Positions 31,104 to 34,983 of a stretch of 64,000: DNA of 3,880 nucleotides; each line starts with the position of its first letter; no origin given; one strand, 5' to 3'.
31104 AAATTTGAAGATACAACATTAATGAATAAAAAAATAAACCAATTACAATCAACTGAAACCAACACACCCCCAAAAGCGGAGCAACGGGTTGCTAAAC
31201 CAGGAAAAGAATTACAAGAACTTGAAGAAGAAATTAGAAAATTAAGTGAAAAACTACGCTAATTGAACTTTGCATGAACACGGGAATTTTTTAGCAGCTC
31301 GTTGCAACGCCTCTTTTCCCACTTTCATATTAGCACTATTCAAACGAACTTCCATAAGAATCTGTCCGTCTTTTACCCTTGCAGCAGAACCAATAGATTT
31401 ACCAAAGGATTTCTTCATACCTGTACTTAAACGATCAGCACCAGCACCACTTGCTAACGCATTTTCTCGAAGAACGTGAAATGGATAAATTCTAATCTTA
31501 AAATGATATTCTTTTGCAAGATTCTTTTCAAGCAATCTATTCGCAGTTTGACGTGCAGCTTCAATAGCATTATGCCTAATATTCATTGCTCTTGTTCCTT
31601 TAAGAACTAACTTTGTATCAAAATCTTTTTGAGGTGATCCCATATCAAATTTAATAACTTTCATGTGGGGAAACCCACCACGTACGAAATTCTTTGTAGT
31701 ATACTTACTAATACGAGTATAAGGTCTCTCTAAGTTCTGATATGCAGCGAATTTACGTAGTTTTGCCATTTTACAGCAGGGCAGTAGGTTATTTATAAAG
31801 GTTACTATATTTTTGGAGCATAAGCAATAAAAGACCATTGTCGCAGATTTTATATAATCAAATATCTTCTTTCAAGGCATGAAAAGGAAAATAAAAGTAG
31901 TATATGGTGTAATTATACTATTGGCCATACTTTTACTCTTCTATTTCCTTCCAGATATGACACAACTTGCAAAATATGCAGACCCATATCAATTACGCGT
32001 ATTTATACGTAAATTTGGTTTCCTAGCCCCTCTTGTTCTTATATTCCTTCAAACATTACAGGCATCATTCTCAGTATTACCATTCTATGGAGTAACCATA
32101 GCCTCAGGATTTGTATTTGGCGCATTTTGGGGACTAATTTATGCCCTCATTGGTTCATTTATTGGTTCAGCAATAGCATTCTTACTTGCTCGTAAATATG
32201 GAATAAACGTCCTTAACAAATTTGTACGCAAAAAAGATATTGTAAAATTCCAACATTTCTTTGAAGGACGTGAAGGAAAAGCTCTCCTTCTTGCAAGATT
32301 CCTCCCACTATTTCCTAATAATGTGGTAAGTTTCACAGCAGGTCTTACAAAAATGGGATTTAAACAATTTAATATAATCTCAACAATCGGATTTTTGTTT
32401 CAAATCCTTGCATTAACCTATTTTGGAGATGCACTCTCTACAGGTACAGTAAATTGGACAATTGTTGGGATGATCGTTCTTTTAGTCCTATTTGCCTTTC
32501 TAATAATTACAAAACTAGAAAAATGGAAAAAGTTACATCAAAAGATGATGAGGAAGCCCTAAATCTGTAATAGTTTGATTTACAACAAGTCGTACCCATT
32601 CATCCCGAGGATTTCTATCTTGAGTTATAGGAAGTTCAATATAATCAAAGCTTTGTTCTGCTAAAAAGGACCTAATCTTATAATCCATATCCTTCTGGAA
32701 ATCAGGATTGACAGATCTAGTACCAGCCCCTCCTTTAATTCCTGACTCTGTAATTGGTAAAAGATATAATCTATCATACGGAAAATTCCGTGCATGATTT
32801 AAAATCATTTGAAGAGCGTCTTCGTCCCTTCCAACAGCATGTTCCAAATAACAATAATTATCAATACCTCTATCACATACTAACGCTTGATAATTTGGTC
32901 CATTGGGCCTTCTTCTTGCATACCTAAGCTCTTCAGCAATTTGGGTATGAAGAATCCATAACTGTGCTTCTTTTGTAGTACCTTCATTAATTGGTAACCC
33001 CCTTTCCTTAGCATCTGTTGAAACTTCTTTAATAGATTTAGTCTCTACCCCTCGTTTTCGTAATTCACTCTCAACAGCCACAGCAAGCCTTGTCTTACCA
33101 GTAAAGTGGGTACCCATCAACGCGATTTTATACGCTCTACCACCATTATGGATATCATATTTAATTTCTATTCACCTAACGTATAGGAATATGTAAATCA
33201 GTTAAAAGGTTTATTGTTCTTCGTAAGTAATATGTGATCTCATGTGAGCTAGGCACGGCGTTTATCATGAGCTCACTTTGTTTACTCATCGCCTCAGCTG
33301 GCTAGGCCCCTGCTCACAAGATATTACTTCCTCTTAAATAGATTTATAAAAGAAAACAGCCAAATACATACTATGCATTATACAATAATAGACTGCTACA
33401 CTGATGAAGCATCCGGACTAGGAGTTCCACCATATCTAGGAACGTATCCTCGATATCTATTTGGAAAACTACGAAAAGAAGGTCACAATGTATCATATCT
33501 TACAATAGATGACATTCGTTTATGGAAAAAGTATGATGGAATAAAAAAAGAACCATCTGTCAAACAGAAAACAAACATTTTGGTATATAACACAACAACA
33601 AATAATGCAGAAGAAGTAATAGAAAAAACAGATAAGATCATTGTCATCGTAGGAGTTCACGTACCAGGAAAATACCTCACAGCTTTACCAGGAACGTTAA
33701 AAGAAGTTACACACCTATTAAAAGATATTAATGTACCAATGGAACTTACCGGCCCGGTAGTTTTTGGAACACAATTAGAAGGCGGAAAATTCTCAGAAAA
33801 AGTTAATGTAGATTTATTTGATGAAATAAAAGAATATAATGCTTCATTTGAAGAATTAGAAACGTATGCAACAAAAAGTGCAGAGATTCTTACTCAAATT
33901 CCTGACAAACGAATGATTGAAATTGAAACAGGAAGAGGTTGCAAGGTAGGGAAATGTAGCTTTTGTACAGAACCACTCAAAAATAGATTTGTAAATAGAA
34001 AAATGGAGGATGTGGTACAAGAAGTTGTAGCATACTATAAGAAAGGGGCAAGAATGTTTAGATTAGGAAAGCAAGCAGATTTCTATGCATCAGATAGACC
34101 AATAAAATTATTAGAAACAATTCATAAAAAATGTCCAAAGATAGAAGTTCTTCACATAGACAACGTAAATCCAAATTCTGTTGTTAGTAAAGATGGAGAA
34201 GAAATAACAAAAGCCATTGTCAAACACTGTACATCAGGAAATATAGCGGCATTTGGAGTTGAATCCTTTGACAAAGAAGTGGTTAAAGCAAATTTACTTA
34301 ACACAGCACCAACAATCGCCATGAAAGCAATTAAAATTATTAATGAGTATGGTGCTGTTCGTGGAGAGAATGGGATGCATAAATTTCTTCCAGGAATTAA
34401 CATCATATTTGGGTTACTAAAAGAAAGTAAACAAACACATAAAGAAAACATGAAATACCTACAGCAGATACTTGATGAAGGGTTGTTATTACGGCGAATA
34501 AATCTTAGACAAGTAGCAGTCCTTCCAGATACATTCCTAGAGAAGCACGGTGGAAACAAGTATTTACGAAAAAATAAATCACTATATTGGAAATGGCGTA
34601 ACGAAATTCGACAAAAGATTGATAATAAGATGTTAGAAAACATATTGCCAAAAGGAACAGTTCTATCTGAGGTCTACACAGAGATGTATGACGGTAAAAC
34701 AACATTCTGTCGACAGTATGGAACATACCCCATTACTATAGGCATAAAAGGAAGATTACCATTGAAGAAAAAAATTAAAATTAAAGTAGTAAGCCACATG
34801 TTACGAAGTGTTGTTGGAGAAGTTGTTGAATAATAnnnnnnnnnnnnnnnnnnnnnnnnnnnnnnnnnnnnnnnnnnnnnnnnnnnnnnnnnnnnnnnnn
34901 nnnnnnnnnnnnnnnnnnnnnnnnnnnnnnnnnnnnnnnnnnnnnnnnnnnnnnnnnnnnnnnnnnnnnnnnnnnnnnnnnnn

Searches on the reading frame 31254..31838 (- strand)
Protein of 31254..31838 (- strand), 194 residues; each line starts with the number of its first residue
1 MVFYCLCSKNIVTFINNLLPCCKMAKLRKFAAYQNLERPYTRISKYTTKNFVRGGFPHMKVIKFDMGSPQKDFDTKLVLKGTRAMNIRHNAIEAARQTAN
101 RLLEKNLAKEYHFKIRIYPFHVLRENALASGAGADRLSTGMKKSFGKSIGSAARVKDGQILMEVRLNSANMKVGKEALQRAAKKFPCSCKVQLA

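Call 37: search_protein_families(library=pfam, proteins=[window:31254-31838:-])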
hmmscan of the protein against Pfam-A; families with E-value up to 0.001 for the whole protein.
window:31254-31838:- (194 aa): 1 family
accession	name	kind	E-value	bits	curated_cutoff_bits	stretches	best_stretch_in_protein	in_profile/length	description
PF00252.24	Ribosomal_L16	-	3.6e-28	98.6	27.9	1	48-191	7-131/132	Ribosomal protein L16p/L10e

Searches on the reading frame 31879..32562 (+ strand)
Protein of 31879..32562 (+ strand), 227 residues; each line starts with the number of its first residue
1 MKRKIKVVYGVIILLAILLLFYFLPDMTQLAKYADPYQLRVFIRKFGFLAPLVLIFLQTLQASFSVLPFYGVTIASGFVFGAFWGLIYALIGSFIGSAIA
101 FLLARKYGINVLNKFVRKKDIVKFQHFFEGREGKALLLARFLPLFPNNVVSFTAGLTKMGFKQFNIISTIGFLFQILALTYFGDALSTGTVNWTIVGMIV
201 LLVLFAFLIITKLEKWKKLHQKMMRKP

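Call 37: search_protein_families(library=pfam, proteins=[window:31879-32562:+])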
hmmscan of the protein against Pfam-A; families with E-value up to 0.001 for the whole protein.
window:31879-32562:+ (227 aa): 1 family
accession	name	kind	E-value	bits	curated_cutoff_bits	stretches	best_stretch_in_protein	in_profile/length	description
PF09335.16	VTT_dom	-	1.2e-25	90.8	33.9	1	67-184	1-122/123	VTT domain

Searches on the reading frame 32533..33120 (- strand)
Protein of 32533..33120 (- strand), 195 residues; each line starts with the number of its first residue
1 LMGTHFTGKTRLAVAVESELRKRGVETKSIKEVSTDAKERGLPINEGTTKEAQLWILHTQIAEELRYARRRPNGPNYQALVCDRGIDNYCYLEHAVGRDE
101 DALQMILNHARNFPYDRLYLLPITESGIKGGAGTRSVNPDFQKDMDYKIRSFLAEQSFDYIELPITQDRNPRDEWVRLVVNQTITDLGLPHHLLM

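Call 37: search_protein_families(library=pfam, proteins=[window:32533-33120:-])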
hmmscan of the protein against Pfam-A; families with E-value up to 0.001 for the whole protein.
window:32533-33120:- (195 aa): 1 family
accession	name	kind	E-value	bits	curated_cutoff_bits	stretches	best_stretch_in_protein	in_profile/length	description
PF13521.12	AAA_28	-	9.7e-11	42.6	27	1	2-165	5-158/164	AAA domain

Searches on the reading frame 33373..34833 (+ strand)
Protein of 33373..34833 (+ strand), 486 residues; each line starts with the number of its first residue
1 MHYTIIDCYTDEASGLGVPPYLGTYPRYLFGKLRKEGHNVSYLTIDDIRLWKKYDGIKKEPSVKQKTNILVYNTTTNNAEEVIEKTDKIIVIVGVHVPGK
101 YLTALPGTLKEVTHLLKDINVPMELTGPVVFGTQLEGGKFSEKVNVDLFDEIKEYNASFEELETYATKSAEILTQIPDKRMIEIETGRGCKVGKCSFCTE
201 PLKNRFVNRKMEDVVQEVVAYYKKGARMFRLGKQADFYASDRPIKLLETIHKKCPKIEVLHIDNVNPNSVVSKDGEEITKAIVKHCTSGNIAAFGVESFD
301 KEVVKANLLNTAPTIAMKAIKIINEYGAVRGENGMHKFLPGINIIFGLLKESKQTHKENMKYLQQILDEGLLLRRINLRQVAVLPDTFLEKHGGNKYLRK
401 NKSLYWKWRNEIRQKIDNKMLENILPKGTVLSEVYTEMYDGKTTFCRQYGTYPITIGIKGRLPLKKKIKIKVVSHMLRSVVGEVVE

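Call 13: search_protein_families(library=pfam, proteins=[window:33373-34833:+])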
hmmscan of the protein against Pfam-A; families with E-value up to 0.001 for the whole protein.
window:33373-34833:+ (486 aa): 0 families

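Call 70: find_homologous_proteins(query=window:33373-34833:+, max_evalue=1e-20)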
Query window:33373-34833:+ (486 aa): 2786 proteins with E <= 1e-20 among 8000 candidates; the best 120 are listed.
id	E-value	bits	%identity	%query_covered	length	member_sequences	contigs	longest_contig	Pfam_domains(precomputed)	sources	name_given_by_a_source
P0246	0.0e+0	1098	100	100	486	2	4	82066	-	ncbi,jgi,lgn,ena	-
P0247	9.0e-295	996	89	100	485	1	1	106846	-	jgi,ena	jgi:radical SAM superfamily enzyme with C-terminal helix-hairpin-helix motif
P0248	2.6e-271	919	82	100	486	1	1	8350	-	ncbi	-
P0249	5.9e-265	898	82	100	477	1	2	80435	-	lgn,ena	-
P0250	5.0e-264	895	80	100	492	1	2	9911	-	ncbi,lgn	-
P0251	3.0e-263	892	78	100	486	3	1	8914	PF04055.28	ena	-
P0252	5.0e-263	891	79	100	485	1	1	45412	PF04055.28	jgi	jgi:radical SAM superfamily enzyme with C-terminal helix-hairpin-helix motif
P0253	2.8e-261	885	79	100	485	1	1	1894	-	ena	-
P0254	1.2e-260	883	79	100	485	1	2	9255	-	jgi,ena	-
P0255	2.1e-260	883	79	100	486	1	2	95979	PF04055.28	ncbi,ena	-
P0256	5.3e-259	878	77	100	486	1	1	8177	PF04055.28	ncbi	-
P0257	1.7e-258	876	78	100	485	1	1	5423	-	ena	-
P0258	2.7e-257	872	79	100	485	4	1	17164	-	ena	-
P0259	5.5e-257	871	78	100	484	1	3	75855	PF04055.28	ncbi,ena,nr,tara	ncbi:MAG: radical SAM protein [Nanoarchaeota archaeon]|nr:radical SAM protein [Nanoarchaeota archaeo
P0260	7.7e-257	871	77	100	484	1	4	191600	-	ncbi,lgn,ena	-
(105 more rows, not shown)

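Call 71: find_encoding_contigs(protein=P0247, flank=10000, max_places=3)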
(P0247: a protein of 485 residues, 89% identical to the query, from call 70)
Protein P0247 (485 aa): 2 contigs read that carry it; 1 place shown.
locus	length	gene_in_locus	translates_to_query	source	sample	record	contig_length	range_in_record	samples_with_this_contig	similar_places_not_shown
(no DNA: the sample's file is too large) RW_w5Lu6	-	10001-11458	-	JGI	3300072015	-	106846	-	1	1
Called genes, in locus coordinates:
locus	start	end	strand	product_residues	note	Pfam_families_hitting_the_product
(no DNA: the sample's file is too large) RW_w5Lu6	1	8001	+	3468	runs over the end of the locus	-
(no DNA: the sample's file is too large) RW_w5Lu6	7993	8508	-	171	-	PF00252:Ribosomal_L16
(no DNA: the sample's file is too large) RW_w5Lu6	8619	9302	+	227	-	PF09335:VTT_dom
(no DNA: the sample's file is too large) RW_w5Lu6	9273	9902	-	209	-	PF13521:AAA_28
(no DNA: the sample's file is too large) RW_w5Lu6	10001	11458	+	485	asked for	-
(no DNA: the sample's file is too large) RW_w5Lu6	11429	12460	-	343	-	PF12802:MarR_2 (faint), PF13404:HTH_AsnC-type (weak), PF01047:MarR (weak), PF13404:HTH_AsnC-type (weak), PF13412:HTH_24, PF01037:AsnC_trans_reg (weak)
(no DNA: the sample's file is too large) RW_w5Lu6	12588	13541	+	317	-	-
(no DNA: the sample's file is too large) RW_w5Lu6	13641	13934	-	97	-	-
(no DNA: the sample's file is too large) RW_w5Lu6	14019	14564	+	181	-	PF08534:Redoxin, PF00578:AhpC-TSA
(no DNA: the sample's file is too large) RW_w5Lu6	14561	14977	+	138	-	PF06541:ABC_trans_CmpB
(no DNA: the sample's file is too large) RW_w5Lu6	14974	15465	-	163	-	PF04307:YdjM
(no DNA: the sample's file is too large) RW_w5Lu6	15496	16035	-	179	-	PF01928:CYTH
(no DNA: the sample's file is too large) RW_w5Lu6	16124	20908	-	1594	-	PF02210:Laminin_G_2 (faint), PF13385:Laminin_G_3, PF19077:Big_13 (faint)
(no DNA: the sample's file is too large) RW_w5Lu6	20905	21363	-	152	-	PF13936:HTH_38 (faint), PF08281:Sigma70_r4_2 (faint), PF04545:Sigma70_r4 (faint), PF13384:HTH_23 (faint)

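Call 72: find_encoding_contigs(protein=P0249, flank=10000, max_places=2)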
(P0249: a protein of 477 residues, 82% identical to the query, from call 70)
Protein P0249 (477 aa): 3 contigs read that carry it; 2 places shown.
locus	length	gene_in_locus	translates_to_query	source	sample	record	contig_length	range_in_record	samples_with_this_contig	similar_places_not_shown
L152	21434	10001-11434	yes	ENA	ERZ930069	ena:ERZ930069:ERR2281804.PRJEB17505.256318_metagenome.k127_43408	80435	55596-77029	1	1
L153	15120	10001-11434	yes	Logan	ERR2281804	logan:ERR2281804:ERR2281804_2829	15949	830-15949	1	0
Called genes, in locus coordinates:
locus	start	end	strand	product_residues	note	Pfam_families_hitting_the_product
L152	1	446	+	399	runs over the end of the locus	PF01970:TctA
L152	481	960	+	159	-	-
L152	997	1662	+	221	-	-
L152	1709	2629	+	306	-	PF21033:RMD1-3 (weak)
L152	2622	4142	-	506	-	PF00271:Helicase_C, PF20470:HTH_61 (faint), PF21280:Helicase_dom4_arc, PF14520:HHH_5 (faint)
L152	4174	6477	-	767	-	PF05345:He_PIG (faint), PF19410:DUF5980 (faint), PF17803:Cadherin_4 (faint), PF17963:Big_9 (weak), PF13927:Ig_3 (faint), PF18911:PKD_4 (weak), PF00801:PKD (weak), PF18911:PKD_4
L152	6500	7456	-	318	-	PF00801:PKD (faint), PF05345:He_PIG (faint), PF17963:Big_9 (faint), PF18911:PKD_4 (faint)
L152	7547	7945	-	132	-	-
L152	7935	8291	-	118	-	-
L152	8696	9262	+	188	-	PF09335:VTT_dom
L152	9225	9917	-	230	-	PF01712:dNK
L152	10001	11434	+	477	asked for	-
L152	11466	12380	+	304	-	PF00316:FBPase, PF18913:FBPase_C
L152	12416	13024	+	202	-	PF00293:NUDIX, PF14815:NUDIX_4 (weak), PF07866:DUF1653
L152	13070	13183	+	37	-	-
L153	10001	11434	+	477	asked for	-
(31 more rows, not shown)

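Call 81: find_encoding_contigs(protein=P0255, flank=10000, max_places=2)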
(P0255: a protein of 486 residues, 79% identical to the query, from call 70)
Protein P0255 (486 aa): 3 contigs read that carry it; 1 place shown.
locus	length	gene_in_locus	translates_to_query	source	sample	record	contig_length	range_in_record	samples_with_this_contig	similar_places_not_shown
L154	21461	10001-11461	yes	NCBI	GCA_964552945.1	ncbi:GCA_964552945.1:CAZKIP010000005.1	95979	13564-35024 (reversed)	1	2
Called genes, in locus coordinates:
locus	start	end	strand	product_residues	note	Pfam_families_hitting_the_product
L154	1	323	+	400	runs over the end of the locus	PF01970:TctA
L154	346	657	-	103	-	-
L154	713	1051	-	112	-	-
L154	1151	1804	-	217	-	PF04967:HTH_10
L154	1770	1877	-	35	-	-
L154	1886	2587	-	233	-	PF00211:Guanylate_cyc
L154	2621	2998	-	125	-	-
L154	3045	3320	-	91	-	-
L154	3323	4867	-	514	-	PF00271:Helicase_C, PF20470:HTH_61 (weak), PF21280:Helicase_dom4_arc, PF14520:HHH_5 (weak)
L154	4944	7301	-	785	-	PF00801:PKD (faint), PF17803:Cadherin_4 (faint), PF17963:Big_9 (faint), PF19410:DUF5980 (faint), PF18911:PKD_4 (weak)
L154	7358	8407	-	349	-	PF17803:Cadherin_4 (faint), PF17963:Big_9 (faint), PF18911:PKD_4 (faint), PF00801:PKD (faint)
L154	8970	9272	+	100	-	-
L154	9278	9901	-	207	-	PF13521:AAA_28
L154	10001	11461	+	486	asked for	PF04055:Radical_SAM (weak)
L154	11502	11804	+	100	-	PF00316:FBPase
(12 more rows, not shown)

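Call 82: find_encoding_contigs(protein=P0248, flank=10000, max_places=2)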
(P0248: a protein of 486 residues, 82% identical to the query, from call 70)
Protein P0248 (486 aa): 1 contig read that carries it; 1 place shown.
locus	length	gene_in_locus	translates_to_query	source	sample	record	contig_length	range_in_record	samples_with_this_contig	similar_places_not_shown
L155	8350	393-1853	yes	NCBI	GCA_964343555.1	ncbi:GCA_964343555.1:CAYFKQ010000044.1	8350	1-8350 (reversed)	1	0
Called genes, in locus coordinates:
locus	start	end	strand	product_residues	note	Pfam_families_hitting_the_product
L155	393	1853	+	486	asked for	-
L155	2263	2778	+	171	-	PF00316:FBPase (faint), PF18913:FBPase_C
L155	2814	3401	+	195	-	PF00293:NUDIX, PF14815:NUDIX_4, PF07866:DUF1653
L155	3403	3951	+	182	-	PF08534:Redoxin, PF00578:AhpC-TSA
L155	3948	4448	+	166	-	PF00293:NUDIX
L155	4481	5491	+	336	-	-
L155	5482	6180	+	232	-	-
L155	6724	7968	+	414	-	-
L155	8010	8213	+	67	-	-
